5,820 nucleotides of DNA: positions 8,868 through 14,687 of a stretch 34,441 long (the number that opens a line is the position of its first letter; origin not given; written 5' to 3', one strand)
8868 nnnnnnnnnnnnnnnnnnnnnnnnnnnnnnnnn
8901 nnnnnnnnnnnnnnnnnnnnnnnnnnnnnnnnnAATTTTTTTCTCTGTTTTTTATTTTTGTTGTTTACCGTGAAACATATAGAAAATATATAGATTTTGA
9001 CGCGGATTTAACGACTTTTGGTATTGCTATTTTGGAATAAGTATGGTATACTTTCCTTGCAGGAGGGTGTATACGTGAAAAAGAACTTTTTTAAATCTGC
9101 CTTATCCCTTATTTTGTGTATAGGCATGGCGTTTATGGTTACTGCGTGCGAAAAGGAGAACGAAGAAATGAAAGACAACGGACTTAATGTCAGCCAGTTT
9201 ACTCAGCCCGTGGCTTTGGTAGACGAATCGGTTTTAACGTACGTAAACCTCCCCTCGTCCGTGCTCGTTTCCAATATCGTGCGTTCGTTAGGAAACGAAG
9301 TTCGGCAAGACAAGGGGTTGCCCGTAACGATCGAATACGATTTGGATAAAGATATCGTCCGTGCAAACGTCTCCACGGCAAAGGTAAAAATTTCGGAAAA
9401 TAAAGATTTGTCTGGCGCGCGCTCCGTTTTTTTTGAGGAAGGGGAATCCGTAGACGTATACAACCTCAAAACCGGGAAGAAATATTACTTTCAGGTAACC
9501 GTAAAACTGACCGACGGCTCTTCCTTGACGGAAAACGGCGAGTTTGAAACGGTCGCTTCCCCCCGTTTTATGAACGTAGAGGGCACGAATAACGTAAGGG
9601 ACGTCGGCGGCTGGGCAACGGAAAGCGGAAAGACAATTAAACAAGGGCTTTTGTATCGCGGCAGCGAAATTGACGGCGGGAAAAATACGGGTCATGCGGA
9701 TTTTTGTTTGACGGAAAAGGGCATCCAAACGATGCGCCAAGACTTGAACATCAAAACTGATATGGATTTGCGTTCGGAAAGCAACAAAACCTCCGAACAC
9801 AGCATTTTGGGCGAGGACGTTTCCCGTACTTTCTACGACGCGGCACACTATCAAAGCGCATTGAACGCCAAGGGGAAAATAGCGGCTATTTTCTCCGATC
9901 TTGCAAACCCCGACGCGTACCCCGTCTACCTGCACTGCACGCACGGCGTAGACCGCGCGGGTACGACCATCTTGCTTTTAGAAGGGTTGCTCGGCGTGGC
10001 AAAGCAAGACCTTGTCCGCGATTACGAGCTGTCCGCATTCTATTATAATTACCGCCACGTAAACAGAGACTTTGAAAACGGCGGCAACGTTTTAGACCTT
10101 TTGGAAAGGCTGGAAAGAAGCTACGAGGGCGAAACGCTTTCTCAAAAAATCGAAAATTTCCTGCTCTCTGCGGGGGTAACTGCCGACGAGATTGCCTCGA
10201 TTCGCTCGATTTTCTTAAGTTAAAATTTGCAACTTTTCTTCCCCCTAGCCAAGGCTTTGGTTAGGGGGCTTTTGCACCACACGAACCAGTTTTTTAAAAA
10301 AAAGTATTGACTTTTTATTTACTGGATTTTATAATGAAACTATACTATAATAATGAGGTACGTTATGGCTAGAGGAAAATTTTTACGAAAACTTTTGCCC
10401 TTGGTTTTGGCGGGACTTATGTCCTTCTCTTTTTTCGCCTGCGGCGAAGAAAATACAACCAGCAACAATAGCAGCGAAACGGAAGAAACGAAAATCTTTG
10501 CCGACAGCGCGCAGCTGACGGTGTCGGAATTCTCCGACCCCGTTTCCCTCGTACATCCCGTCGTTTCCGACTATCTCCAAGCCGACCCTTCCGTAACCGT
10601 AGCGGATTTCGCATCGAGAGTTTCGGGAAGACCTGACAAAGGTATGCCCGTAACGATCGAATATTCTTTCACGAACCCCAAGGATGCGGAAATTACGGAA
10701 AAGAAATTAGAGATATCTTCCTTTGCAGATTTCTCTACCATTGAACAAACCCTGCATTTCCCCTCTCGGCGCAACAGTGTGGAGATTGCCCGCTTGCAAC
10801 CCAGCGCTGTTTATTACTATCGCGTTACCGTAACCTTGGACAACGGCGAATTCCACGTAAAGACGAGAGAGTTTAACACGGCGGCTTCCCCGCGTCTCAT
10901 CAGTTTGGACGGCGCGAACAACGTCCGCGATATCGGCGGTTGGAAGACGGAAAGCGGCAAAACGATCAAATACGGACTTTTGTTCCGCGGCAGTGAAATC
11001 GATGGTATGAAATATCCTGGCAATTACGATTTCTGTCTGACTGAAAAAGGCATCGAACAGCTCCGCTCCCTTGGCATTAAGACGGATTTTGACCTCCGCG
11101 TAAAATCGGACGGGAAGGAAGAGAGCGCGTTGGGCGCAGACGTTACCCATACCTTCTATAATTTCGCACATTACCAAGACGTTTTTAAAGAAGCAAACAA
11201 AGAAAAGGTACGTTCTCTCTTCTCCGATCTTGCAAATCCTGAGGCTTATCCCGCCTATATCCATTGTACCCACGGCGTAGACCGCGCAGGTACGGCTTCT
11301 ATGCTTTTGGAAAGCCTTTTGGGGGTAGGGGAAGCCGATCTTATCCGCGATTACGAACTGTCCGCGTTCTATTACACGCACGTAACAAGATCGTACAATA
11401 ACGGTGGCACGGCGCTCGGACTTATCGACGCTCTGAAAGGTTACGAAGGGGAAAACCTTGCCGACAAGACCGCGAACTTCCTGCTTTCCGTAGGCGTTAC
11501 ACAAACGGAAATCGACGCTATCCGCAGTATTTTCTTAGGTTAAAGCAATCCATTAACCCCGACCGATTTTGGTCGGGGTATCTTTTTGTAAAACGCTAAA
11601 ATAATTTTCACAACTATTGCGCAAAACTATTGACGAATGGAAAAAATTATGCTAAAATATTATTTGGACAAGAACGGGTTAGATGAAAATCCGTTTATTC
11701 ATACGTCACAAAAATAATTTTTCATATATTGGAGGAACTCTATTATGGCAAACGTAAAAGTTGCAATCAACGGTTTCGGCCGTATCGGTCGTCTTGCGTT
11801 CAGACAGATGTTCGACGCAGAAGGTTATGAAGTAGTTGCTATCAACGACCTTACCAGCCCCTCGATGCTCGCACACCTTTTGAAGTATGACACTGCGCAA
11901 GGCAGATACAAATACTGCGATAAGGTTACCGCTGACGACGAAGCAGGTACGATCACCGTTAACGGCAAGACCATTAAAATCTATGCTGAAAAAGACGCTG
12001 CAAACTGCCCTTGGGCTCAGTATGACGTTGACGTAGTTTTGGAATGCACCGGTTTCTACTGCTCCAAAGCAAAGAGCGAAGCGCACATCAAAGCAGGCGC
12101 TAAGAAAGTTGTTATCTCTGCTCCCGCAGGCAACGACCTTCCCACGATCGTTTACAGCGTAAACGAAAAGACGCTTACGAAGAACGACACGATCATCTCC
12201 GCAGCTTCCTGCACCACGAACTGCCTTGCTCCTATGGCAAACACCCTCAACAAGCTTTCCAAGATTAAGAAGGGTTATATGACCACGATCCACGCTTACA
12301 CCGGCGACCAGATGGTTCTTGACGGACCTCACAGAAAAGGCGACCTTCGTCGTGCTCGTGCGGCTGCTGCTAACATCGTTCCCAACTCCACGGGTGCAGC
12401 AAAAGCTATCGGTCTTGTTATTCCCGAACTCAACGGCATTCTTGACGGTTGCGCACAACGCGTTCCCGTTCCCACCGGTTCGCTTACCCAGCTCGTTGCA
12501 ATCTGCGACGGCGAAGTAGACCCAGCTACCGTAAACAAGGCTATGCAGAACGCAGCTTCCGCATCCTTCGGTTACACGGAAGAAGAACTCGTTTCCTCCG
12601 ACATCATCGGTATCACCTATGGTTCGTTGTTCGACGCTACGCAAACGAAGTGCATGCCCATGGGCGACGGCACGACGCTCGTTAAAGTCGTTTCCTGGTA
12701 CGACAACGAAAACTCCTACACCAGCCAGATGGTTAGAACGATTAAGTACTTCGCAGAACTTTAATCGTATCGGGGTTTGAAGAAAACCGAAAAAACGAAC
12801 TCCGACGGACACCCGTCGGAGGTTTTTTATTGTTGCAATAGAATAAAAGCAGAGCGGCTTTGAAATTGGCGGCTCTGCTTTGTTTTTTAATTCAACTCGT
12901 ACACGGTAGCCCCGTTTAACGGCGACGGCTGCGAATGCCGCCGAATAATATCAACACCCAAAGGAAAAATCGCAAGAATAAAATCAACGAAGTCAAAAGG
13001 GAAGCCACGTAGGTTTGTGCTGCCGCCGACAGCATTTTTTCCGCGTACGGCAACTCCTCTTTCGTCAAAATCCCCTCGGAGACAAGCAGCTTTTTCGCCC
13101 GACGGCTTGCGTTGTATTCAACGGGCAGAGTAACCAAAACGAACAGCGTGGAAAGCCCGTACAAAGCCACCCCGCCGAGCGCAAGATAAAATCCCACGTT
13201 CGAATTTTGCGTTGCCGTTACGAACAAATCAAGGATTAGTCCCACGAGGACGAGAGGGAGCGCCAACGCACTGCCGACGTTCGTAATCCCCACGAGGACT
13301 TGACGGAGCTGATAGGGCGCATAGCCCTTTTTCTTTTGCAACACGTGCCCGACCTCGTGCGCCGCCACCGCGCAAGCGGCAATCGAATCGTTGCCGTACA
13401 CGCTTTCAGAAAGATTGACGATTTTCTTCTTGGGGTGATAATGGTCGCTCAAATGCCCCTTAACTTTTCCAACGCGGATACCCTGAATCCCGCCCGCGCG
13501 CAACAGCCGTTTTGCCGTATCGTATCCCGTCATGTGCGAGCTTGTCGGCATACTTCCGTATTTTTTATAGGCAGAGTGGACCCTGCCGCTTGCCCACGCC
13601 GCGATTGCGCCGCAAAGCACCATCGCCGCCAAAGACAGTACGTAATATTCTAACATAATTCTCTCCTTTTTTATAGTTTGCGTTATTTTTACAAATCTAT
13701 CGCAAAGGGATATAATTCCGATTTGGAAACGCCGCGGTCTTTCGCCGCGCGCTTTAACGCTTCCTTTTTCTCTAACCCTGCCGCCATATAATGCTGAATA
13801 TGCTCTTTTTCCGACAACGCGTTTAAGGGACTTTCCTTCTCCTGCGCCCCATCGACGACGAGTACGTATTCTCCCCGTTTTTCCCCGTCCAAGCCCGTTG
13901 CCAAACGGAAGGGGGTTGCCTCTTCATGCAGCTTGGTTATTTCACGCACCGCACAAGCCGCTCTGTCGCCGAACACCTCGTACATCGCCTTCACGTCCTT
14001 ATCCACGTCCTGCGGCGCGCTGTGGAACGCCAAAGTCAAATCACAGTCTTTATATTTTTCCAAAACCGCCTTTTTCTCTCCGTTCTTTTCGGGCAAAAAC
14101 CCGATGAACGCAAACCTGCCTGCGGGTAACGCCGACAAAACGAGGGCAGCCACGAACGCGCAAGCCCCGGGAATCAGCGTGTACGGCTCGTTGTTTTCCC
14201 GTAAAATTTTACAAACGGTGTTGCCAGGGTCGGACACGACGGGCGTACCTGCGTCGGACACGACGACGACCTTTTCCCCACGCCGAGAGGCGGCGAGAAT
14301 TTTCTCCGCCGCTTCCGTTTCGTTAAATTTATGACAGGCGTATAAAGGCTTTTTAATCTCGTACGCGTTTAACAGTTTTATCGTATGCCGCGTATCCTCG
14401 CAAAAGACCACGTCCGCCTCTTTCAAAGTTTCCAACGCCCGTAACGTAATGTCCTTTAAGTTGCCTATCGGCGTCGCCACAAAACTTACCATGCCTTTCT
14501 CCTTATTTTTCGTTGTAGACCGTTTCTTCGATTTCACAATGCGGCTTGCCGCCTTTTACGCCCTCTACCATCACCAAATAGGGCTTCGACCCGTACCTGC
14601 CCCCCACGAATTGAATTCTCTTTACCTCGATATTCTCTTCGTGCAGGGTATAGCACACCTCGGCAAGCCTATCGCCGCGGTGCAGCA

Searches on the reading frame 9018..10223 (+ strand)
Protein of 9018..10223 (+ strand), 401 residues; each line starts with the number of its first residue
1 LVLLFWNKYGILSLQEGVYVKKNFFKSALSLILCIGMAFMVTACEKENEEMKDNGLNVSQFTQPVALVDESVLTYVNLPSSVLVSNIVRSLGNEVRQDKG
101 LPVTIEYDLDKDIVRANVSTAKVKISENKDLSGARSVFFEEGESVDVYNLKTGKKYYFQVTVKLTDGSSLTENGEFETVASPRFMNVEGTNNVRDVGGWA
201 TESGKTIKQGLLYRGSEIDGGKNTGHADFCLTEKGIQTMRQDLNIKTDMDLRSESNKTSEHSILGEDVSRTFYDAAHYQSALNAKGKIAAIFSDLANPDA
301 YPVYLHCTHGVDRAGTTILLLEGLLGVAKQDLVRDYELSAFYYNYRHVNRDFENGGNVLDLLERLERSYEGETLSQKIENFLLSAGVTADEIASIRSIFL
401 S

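Call 7: search_protein_families(library=pfam, proteins=[window:9018-10223:+])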
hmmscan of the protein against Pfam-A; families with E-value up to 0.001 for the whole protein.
window:9018-10223:+ (401 aa): 2 families
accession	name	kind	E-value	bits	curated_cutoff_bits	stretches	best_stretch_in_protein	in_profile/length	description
PF13350.11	Y_phosphatase3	-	5.1e-28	99.1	22.2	1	186-397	2-236/240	Tyrosine phosphatase family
PF22741.1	PTP-NADK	-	0.00078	19.3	27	0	232-317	37-124/163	DSP-PTPase phosphatase fused to NAD+ Kinase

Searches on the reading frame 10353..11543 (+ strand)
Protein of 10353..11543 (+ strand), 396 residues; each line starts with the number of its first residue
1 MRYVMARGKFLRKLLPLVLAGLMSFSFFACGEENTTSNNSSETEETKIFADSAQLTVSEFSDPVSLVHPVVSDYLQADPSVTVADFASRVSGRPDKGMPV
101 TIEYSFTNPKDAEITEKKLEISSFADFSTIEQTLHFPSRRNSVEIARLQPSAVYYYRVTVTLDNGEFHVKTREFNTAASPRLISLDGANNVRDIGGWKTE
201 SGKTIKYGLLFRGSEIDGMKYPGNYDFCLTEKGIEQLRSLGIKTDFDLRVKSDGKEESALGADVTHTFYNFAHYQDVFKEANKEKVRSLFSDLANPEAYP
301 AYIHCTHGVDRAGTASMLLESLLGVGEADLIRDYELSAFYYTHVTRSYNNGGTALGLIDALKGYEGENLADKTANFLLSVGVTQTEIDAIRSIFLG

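Call 7: search_protein_families(library=pfam, proteins=[window:10353-11543:+])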
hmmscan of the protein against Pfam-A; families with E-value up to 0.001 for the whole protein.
window:10353-11543:+ (396 aa): 4 families
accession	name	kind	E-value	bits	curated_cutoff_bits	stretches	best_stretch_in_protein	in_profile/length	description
PF13350.11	Y_phosphatase3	-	1.4e-29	104.2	22.2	1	183-347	1-177/240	Tyrosine phosphatase family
PF22741.1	PTP-NADK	-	6.7e-06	26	27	1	229-314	36-123/163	DSP-PTPase phosphatase fused to NAD+ Kinase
PF22784.1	PTP-SAK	-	0.00079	19.9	27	0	232-316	22-105/153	Swiss Army Knife protein, DSP-PTPase phosphatase domain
PF03162.18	Y_phosphatase2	-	0.00084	19.4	27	0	237-323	28-116/165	Tyrosine phosphatase family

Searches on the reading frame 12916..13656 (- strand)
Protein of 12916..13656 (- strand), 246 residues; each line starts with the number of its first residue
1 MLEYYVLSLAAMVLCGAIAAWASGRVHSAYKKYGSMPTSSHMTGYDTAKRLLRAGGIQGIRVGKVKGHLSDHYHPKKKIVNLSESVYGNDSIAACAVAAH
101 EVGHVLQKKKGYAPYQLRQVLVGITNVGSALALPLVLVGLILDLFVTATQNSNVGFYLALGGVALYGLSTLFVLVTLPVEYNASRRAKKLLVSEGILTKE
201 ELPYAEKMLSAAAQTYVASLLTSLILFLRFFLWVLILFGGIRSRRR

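Call 7: search_protein_families(library=pfam, proteins=[window:12916-13656:-])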
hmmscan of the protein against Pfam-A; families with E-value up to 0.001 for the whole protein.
window:12916-13656:- (246 aa): 1 family
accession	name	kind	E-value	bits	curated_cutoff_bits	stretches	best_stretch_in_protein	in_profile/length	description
PF04298.18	Zn_peptidase_2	-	1.3e-73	247.6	27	1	11-232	4-215/218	Putative neutral zinc metallopeptidase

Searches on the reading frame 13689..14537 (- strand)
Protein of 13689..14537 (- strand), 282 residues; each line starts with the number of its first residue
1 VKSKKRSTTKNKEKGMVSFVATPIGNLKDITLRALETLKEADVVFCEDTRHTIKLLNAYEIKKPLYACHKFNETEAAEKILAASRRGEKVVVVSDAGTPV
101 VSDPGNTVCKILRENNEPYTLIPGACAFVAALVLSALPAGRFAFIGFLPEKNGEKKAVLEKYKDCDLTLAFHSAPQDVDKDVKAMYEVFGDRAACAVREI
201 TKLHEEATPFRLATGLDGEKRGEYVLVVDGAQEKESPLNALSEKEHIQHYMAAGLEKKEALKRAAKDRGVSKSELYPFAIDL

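Call 7: search_protein_families(library=pfam, proteins=[window:13689-14537:-])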
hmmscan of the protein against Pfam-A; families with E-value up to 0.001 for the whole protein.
window:13689-14537:- (282 aa): 1 family
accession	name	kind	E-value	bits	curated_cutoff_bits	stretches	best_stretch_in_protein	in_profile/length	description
PF00590.25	TP_methylase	-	1.4e-28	100.7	27.8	1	16-212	1-208/212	Tetrapyrrole (Corrin/Porphyrin) Methylases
